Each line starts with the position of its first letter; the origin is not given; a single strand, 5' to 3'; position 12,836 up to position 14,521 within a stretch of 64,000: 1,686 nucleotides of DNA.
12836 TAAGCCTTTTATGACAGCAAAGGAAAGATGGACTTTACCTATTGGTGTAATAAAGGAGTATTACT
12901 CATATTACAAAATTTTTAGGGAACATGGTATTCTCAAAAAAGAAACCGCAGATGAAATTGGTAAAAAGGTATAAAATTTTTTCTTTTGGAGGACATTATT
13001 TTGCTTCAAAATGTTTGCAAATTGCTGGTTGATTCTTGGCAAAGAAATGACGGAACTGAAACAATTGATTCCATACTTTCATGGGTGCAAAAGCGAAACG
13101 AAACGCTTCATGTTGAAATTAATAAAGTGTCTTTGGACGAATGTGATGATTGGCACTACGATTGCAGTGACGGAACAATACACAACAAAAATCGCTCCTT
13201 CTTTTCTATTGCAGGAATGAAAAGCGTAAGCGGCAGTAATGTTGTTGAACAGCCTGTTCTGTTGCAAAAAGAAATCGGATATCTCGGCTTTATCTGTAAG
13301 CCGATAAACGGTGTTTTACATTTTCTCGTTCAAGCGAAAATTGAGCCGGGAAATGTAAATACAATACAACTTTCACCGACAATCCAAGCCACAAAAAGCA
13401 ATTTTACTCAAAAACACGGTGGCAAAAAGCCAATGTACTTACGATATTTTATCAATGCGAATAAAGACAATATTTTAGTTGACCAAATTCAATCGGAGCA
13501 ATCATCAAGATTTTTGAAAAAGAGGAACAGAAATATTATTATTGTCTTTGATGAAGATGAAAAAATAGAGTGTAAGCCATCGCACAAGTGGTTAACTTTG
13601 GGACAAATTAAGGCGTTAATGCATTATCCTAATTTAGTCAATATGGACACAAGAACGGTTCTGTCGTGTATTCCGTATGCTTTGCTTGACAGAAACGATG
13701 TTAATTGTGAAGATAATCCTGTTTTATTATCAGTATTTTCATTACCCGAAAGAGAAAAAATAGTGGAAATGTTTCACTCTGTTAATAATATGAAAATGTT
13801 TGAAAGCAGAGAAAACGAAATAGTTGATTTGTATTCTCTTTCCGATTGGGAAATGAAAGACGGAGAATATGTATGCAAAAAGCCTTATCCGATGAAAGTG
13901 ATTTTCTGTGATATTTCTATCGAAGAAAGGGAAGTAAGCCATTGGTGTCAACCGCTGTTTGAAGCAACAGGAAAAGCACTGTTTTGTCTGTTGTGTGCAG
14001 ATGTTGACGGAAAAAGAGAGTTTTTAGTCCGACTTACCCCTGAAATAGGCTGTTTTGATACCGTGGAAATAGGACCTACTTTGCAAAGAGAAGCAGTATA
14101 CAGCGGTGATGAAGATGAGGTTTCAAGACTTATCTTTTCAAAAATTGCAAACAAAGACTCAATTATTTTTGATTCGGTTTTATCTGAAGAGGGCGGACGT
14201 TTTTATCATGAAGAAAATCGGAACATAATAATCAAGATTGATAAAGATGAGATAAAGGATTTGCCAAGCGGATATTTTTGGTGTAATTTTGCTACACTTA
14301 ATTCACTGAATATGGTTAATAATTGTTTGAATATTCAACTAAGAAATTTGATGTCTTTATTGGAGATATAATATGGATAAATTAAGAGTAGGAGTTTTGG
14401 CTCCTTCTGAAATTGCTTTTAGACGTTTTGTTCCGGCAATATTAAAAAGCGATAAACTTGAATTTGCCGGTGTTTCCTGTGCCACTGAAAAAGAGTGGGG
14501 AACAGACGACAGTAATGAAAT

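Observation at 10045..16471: Antibiotic-type 2-deoxy(amino)sugar pathway embedded in a Wzx/Wzy surface-glycan locus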

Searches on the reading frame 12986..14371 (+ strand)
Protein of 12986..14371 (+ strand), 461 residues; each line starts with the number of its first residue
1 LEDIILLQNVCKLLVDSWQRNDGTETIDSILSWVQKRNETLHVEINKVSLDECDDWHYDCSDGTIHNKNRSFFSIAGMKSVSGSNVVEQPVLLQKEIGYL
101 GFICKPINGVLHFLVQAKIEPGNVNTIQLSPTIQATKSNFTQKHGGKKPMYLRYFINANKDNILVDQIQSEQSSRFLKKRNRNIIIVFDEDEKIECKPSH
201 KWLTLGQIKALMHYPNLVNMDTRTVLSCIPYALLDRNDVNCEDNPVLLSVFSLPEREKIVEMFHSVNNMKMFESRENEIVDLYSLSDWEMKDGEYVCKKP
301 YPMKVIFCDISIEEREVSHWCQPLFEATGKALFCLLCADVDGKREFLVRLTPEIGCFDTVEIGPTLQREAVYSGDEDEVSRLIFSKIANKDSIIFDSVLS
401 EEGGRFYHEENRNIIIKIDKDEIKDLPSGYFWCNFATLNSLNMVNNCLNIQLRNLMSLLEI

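Call 3: search_protein_families(library=pfam, proteins=[window:12986-14371:+])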
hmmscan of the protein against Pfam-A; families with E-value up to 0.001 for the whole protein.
window:12986-14371:+ (461 aa): 1 family
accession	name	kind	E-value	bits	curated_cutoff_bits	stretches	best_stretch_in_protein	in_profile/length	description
PF03559.20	Hexose_dehydrat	-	1.5e-116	387.4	25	2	29-229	3-203/203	NDP-hexose 2,3-dehydratase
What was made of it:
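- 13001..14371 (+): NDP-hexose 2,3-dehydratase (EvaA type, two Nudix-like domains). PF03559 with two stretches, 387 bits (call 3).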

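Call 6: search_protein_families(library=ncbifam, proteins=[window:12986-14371:+])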
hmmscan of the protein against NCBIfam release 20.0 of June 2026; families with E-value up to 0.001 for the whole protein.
window:12986-14371:+ (461 aa): 0 families

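Call 8: search_solved_structures(query=window:12986-14371:+, show_alignments=1)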
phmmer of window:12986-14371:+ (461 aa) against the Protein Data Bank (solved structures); distinct sequences matched with E-value up to 0.001: 1.
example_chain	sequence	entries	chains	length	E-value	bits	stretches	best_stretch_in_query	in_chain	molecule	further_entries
4j7g_A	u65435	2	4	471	2.4e-77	263.6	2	22-232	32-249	EvaA 2,3-dehydratase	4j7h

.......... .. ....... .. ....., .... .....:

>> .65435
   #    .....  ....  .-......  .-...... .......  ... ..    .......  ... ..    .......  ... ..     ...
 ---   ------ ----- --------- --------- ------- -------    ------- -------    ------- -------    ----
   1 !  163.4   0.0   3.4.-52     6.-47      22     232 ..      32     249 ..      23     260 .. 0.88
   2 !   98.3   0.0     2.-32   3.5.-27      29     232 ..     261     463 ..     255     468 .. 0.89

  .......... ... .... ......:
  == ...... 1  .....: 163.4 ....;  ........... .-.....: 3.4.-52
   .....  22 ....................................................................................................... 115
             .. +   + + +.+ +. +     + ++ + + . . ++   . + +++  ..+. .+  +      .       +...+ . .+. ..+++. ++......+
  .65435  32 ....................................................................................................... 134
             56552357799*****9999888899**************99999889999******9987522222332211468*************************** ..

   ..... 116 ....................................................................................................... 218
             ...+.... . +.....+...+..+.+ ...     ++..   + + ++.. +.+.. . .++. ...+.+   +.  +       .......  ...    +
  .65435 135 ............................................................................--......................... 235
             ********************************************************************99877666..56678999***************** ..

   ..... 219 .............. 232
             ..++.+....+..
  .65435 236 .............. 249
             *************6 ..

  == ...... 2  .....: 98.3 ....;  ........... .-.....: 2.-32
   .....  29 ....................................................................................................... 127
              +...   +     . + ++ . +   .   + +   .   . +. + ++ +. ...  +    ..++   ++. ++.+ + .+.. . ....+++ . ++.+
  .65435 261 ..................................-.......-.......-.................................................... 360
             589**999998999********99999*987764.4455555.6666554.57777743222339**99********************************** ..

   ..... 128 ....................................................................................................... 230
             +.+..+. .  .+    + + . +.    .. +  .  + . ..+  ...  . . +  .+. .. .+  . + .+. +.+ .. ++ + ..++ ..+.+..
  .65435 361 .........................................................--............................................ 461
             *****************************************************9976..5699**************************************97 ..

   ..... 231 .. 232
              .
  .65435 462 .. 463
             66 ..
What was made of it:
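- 13001..14371 (+): EvaA 4J7G is the only PDB hit, E 2.4e-77 over both domains (call 8).
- On NDP-hexose 2,3-dehydratase (EvaA type, PF03559): Both halves align to EvaA 4J7G (call 8). They align to E in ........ and in QSEQSS (call 8).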

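Call 11: find_homologous_proteins(query=window:12986-14371:+, max_evalue=1e-20)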
Query window:12986-14371:+ (461 aa): 7422 proteins with E <= 1e-20 among 8000 candidates; the best 120 are listed.
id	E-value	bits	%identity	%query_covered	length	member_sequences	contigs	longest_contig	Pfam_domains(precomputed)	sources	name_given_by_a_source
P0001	0.0e+0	1050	100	99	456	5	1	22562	PF03559.21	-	-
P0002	1.4e-196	672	64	97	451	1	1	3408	PF03559.21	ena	-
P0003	1.1e-195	669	65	96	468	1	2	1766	PF03559.21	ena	-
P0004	3.0e-195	667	62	98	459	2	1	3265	PF03559.21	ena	-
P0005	3.1e-194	664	63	97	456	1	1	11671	PF03559.21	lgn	-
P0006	2.1e-193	661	62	99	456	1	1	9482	PF03559.21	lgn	-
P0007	5.0e-192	657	62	97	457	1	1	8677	PF03559.21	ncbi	-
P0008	7.1e-178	610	58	98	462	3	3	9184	PF03559.21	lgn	-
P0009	2.5e-176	605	58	98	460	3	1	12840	PF03559.21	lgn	-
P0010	1.6e-174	599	56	99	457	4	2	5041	PF03559.21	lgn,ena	-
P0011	3.5e-174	598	56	99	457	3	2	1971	PF03559.21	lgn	-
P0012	3.9e-173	594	57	98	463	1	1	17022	PF03559.21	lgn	-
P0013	8.1e-172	590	57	97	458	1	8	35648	PF03559.21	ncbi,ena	-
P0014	9.2e-172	590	57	97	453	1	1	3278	PF03559.21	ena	-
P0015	1.2e-171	589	57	97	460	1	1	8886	PF03559.21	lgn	-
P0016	3.6e-171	588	57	98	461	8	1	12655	PF03559.21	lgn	-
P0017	4.2e-171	588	56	99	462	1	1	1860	PF03559.21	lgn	-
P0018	6.8e-171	587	55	97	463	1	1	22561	PF03559.21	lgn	-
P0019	7.9e-171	587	56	97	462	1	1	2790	PF03559.21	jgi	jgi:oxidase EvaA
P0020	3.0e-170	585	61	94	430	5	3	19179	PF03559.21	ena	-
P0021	1.3e-169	583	57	97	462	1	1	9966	PF03559.21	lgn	-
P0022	1.7e-169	582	56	97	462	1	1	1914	PF03559.21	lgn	-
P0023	1.7e-169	582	58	97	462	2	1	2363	PF03559.21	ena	-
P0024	1.7e-169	582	56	99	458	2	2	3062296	PF03559.21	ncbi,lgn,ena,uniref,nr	ncbi:NDP-hexose 2,3-dehydratase family protein [Trichococcus shcherbakoviae]|uniref:NDP-hexose 2,3-d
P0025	4.8e-169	581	57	97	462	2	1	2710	PF03559.21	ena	-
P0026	5.6e-169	581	57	97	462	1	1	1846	PF03559.21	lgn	-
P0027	5.9e-169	581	57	97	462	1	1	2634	PF03559.21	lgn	-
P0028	7.0e-169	580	57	97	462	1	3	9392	PF03559.21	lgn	-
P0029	8.2e-169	580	56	97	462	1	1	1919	PF03559.21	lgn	-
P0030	8.3e-169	580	59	95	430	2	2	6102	PF03559.21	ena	-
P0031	1.0e-168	580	57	97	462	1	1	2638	PF03559.21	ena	-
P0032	1.2e-168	579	57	97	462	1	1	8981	PF03559.21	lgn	-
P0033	1.5e-168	579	57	97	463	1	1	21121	PF03559.21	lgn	-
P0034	1.6e-168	579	59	97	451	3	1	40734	PF03559.21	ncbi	-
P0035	2.4e-168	579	57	97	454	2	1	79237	PF03559.21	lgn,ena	-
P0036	2.6e-168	578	59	93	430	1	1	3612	PF03559.21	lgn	-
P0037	3.7e-168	578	58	94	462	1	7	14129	PF03559.21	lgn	-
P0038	7.6e-168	577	57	97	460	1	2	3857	PF03559.21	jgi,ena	-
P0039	9.7e-168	577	58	97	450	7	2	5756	PF03559.21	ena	-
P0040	1.3e-167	576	57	97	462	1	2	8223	PF03559.21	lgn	-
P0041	1.5e-167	576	59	97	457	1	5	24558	PF03559.21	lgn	-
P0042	1.6e-167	576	57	97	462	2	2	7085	PF03559.21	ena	-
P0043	2.2e-167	575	57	97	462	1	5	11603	PF03559.21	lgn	-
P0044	3.6e-167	575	56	97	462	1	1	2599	PF03559.21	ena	-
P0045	3.6e-167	575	55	99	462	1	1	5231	PF03559.21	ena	-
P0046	3.7e-167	575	56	98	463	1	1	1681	PF03559.21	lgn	-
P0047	4.7e-167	574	55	97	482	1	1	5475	PF03559.21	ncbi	-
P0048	5.0e-167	574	56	97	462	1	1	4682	PF03559.21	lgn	-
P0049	5.0e-167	574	57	97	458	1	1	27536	PF03559.21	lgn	-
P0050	5.2e-167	574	59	94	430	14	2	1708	PF03559.21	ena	-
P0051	6.6e-167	574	56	98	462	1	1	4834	PF03559.21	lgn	-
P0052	6.6e-167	574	56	98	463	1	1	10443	PF03559.21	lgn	-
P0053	6.6e-167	574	57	97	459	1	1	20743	PF03559.21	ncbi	-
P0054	6.7e-167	574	56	97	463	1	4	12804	PF03559.21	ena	-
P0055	7.8e-167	574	56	98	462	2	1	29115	PF03559.21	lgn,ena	-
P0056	9.5e-167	573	54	98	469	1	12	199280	PF03559.21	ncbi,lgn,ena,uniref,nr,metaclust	ncbi:NDP-hexose 2,3-dehydratase [Schinkia azotoformans MEV2011]|uniref:NDP-hexose 2,3-dehydratase n=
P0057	1.1e-166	573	56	97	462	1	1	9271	PF03559.21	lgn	-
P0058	2.0e-166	572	56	97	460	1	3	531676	PF03559.21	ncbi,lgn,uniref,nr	ncbi:NDP-hexose 2,3-dehydratase family protein [Ureibacillus chungkukjangi]|uniref:Oxidase EvaA n=1 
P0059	2.3e-166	572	56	97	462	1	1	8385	PF03559.21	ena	-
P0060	2.9e-166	572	56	99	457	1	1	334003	PF03559.21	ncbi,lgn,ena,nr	ncbi:MAG: NDP-hexose 2,3-dehydratase family protein [Erysipelotrichales bacterium]|nr:NDP-hexose 2,3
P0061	3.5e-166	571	57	97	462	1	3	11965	PF03559.21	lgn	-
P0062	4.3e-166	571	58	93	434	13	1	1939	PF03559.21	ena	-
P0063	5.7e-166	571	55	98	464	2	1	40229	PF03559.21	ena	-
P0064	7.2e-166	570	56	97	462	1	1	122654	PF03559.21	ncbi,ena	-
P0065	9.7e-166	570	55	97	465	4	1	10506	PF03559.21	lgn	-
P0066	1.0e-165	570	59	93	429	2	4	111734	PF03559.21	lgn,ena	-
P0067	1.2e-165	570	59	97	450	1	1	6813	PF03559.21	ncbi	-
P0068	1.7e-165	569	57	97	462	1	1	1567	PF03559.21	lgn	-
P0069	2.4e-165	569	58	93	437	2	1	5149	PF03559.21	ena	-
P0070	3.3e-165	568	58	94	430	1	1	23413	PF03559.21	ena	-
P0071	3.8e-165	568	58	94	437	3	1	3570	PF03559.21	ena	-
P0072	3.8e-165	568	57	97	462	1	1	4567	PF03559.21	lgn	-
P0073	4.8e-165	568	56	97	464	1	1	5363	PF03559.21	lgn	-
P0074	5.5e-165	567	57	97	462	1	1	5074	PF03559.21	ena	-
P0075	7.0e-165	567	57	93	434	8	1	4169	PF03559.21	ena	-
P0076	7.3e-165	567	55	98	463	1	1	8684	PF03559.21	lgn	-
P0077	7.8e-165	567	59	94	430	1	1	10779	PF03559.21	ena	-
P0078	7.9e-165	567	57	99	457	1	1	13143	PF03559.21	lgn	-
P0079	8.3e-165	567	58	94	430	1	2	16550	PF03559.21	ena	-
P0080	1.4e-164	566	56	97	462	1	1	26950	PF03559.21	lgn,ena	-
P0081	1.9e-164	566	58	93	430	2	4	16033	PF03559.21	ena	-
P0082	2.0e-164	566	56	97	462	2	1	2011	PF03559.21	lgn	-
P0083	2.0e-164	566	56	97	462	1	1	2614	PF03559.21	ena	-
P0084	2.4e-164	565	55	97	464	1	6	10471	PF03559.21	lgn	-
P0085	3.1e-164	565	56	98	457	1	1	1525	PF03559.21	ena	-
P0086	3.1e-164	565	56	97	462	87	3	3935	PF03559.21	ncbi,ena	-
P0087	3.2e-164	565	56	99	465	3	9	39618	PF03559.21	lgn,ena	-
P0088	3.8e-164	565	58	94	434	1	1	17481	PF03559.21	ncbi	-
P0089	4.0e-164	565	57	98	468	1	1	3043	PF03559.21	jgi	jgi:oxidase EvaA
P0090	4.8e-164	564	59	94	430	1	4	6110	PF03559.21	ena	-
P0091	5.1e-164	564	54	98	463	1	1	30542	PF03559.21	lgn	-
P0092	5.9e-164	564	56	97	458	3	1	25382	PF03559.21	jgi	-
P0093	6.6e-164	564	59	94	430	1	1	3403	PF03559.21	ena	-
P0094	7.1e-164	564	58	94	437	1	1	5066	PF03559.21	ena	-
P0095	7.2e-164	564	56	97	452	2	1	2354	PF03559.21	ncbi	-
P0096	8.2e-164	564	56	97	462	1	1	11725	PF03559.21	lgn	-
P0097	8.2e-164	564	55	97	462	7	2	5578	PF03559.21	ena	-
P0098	1.1e-163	563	55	97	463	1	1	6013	PF03559.21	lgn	-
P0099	1.8e-163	562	55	98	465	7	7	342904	PF03559.21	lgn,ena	-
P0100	1.8e-163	562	55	98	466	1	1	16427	PF03559.21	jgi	jgi:oxidase EvaA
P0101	1.8e-163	562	54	98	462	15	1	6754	PF03559.21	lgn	-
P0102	2.4e-163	562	55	97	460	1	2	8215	PF03559.21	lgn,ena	-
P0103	2.8e-163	562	55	99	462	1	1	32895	PF03559.21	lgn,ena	-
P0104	3.2e-163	562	57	94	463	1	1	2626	PF03559.21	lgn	-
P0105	3.3e-163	562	55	97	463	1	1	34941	PF03559.21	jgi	-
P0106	3.5e-163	562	55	97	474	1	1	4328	PF03559.21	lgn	-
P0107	3.7e-163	561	54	98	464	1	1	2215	PF03559.21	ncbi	-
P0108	4.2e-163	561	55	98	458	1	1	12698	PF03559.21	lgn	-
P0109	4.3e-163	561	57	94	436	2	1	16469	PF03559.21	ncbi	-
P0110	4.6e-163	561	56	99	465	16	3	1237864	PF03559.21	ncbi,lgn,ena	-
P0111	6.8e-163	561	53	95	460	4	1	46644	PF03559.21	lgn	-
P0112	7.2e-163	560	57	94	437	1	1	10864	PF03559.21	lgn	-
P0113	8.3e-163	560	57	97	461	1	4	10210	PF03559.21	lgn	-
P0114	8.6e-163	560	55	98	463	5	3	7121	PF03559.21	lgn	-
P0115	9.5e-163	560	57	94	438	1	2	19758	PF03559.21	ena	-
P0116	9.6e-163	560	55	95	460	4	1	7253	PF03559.21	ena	-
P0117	9.6e-163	560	55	97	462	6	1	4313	PF03559.21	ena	-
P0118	9.6e-163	560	58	94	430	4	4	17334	PF03559.21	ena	-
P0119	9.6e-163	560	59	94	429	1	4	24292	PF03559.21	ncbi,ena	-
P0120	1.0e-162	560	54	97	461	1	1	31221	PF03559.21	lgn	-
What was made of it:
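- Checked: This is the start used for the 456-aa protein P0001 in call 11.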

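Call 17: find_related_loci(query=window:12986-14371:+, collection=genome_contigs, flank=10000)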
Query window:12986-14371:+ (461 aa) in genome_contigs; peptide patterns used: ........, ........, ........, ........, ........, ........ (x = any residue, [..] = any of these).
68 stretches matched a pattern; 19 encode a relative of the query (tblastn E <= 1e-3); 19 distinct loci.
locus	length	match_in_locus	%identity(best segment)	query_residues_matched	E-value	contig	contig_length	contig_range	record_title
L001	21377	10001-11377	56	5-461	5e-172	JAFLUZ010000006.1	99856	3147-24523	MAG: Erysipelotrichales bacterium isolate HAN092 Seq6, whole genome shotgun sequence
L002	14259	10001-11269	59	29-460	8e-171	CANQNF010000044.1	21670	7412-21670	MAG: uncultured Clostridia bacterium isolate Lapin-012__bin76 genome assembly, contig: Lapin-012__NODE_3350_length_21670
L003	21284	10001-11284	57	28-460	5e-166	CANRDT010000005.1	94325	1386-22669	MAG: uncultured Ruminococcus sp. isolate Lapin-026__bin116 genome assembly, contig: Lapin-026__NODE_197_length_94325_cov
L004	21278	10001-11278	58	33-461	5e-165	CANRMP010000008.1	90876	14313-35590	MAG: uncultured Clostridia bacterium isolate Lapin-021__bin9 genome assembly, contig: Lapin-021__NODE_277_length_90876_c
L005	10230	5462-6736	57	29-461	1e-164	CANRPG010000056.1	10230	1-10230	MAG: uncultured Clostridia bacterium isolate Lapin-018__bin88 genome assembly, contig: Lapin-018__NODE_6545_length_10230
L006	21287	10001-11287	58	30-461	2e-164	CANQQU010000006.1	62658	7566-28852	MAG: uncultured Oscillospiraceae bacterium isolate Lapin-008__bin81 genome assembly, contig: Lapin-008__NODE_573_length_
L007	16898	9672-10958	57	30-461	1e-163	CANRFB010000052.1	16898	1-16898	MAG: uncultured Clostridia bacterium isolate Lapin-023__bin87 genome assembly, contig: Lapin-023__NODE_4464_length_16898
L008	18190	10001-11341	55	13-460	3e-161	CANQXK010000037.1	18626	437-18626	MAG: uncultured Oscillospiraceae bacterium isolate Lapin-024__bin10 genome assembly, contig: Lapin-024__NODE_3805_length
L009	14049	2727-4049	57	12-460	5e-161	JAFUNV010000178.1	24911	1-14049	MAG: Ruminiclostridium sp. isolate RGIG4664 Roe_deer_Rectum-5__c444195, whole genome shotgun sequence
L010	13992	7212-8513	59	27-460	2e-158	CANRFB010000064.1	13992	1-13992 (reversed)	MAG: uncultured Clostridia bacterium isolate Lapin-023__bin87 genome assembly, contig: Lapin-023__NODE_5676_length_13992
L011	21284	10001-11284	56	27-461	1e-157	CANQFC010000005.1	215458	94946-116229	MAG: uncultured Clostridia bacterium isolate Lapin-002__bin29 genome assembly, contig: Lapin-002__NODE_35_length_215458_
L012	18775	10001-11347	54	10-460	1e-153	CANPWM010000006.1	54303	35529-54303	MAG: uncultured Oscillospiraceae bacterium isolate Lapin-004__bin43 genome assembly, contig: Lapin-004__NODE_660_length_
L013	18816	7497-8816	53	14-459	8e-152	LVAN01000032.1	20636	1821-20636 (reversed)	MAG: Clostridiales bacterium Firm_08 Firm_08_contig_24446, whole genome shotgun sequence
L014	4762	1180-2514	49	9-451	2e-144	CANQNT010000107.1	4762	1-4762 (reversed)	MAG: uncultured Acetatifactor sp. isolate Lapin-012__bin4 genome assembly, contig: Lapin-012__NODE_16602_length_4762_cov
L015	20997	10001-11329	52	22-459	1e-139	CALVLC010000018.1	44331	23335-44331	MAG: uncultured Bacilli bacterium isolate E22__bin81 genome assembly, contig: E22__k127_3156274, whole genome shotgun se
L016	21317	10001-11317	52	17-461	1e-145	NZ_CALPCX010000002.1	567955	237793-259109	Adlercreutzia agrestimuris strain DSM 109821 NODE_2_length_567955_cov_523.335866, whole genome shotgun sequence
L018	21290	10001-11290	54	25-460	7e-153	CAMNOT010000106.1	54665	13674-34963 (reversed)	MAG: uncultured Clostridia bacterium isolate SRR873599_bin.74_metaWRAP_v1.3_MAG genome assembly, contig: ERZ1756080.1361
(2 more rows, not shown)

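Call 24: search_protein_families(library=pfam, proteins=[L018:2367-3932:+, L018:3935-4453:+, L018:4453-5148:+, L018:5087-5770:+, L018:5968-6909:+, L018:6913-8073:+, L018:8075-9199:+, L018:9354-9929:+, L018:13416-14393:+, L018:16688-17698:+], max_evalue=0.00001)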
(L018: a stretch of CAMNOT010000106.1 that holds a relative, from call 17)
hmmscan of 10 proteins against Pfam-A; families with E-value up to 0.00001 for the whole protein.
L018:2367-3932:+ (521 aa): 1 family
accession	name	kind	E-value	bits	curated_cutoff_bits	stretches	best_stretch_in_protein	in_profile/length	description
PF00682.25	HMGL-like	-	2.3e-15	57.2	29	1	119-242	117-237/260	HMGL-like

L018:3935-4453:+ (172 aa): 1 family
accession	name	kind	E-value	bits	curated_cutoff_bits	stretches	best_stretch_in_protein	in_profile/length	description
PF08282.18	Hydrolase_3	-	3.1e-10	40.7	20.9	0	81-140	187-246/255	haloacid dehalogenase-like hydrolase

L018:4453-5148:+ (231 aa): 1 family
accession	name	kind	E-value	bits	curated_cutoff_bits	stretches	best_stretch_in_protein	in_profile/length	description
PF00596.27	Aldolase_II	-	3.8e-51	174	22.2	1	7-197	1-182/183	Class II Aldolase and Adducin N-terminal domain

L018:5087-5770:+ (227 aa): 1 family
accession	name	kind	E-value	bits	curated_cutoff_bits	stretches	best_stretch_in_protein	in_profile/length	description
PF08942.16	DUF1919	-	9.6e-75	250.9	25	1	25-219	3-196/196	Domain of unknown function (DUF1919)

L018:5968-6909:+ (313 aa): 3 families
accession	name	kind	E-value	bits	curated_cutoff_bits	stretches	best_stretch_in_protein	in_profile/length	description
PF00535.33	Glycos_transf_2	-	1e-35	123.6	23.3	1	5-131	1-128/168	Glycosyl transferase family 2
PF13641.12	Glyco_tranf_2_3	-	1.7e-12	48.3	27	1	4-110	3-113/230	Glycosyltransferase like family 2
PF10111.15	Glyco_tranf_2_2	-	6.1e-10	39.5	27.3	1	5-105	1-104/276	Glycosyltransferase like family 2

L018:6913-8073:+ (386 aa): 6 families
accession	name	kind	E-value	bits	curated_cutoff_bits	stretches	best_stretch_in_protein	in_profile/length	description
PF04432.18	FrhB_FdhB_C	-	1.1e-22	80.9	23.3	1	150-315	2-146/150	Coenzyme F420 hydrogenase/dehydrogenase, beta subunit C terminus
PF12838.12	Fer4_7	-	7.5e-08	33.2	27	1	8-54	1-49/52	4Fe-4S dicluster domain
PF13187.11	Fer4_9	-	1.3e-07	32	27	1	8-54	1-48/52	4Fe-4S dicluster domain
PF00037.32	Fer4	-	2.8e-06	27.4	21.1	0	5-25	4-24/24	4Fe-4S binding domain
PF12837.12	Fer4_6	-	3.8e-06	27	25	0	38-55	4-21/24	4Fe-4S binding domain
PF12797.12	Fer4_2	-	9.4e-06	25.7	24.5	0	35-54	2-21/22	4Fe-4S binding domain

L018:8075-9199:+ (374 aa): 1 family
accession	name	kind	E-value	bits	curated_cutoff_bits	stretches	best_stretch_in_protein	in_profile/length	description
PF04230.19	PS_pyruv_trans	-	4.1e-27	96.3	25.3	1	13-313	1-279/280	Polysaccharide pyruvyl transferase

L018:9354-9929:+ (191 aa): 1 family
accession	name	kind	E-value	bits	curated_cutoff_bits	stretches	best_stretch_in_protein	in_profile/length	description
PF00132.30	Hexapep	-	5.9e-13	48.4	27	0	37-69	2-34/36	Bacterial transferase hexapeptide (six repeats)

L018:13416-14393:+ (325 aa): 2 families
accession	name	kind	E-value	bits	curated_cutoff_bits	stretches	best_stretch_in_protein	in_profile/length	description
PF00535.33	Glycos_transf_2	-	1.4e-22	80.9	23.3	1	10-173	4-166/168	Glycosyl transferase family 2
PF13641.12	Glyco_tranf_2_3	-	3.2e-09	37.6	27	1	8-144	5-143/230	Glycosyltransferase like family 2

L018:16688-17698:+ (336 aa): 1 family
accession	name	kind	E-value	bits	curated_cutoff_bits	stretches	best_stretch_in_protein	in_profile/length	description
PF13280.12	WYL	-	1.1e-12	48.1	21.8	1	151-221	3-66/70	WYL domain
